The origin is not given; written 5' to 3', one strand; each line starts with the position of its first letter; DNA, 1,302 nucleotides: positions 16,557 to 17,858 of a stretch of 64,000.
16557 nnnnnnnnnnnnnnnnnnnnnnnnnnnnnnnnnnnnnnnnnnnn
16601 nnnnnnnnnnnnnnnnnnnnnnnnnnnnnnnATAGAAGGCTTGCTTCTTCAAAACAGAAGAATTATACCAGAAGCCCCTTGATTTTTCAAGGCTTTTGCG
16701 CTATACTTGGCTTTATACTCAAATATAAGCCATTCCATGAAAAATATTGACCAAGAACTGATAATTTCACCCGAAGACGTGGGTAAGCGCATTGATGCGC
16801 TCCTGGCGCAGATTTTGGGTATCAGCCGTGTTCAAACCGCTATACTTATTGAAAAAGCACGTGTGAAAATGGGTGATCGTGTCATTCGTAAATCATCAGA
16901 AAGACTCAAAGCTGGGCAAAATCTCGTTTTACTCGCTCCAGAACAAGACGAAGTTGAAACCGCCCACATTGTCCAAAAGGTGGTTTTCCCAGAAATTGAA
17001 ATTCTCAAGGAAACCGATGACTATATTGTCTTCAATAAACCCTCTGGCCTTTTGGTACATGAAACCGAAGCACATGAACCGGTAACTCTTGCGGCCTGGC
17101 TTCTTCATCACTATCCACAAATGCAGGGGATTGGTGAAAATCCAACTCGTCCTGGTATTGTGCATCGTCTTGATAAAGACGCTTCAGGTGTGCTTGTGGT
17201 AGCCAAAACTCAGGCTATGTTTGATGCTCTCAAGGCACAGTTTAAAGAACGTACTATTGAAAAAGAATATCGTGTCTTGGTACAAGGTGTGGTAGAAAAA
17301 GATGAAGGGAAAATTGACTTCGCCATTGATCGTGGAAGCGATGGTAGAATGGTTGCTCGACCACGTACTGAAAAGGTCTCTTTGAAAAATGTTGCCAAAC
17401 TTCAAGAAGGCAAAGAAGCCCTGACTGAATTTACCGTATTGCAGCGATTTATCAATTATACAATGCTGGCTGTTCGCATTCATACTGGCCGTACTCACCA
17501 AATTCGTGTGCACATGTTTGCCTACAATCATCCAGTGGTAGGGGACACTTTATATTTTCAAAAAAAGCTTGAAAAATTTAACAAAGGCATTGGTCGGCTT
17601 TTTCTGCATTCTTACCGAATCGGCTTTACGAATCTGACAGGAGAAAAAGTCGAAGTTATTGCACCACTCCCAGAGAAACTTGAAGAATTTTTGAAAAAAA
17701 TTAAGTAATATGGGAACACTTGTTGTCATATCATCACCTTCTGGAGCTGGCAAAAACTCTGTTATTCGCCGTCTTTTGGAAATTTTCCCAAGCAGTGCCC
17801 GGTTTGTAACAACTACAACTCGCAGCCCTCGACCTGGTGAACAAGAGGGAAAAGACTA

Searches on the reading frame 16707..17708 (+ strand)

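Call 123: search_protein_families(library=pfam, proteins=[window:16707-17708:+], max_evalue=0.00001)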
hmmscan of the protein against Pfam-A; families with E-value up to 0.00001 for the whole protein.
window:16707-17708:+ (333 aa): 1 family
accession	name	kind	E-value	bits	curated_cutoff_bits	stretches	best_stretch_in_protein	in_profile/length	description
PF00849.27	PseudoU_synth_2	-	1.3e-35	123.3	26.8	1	105-270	1-150/152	RNA pseudouridylate synthase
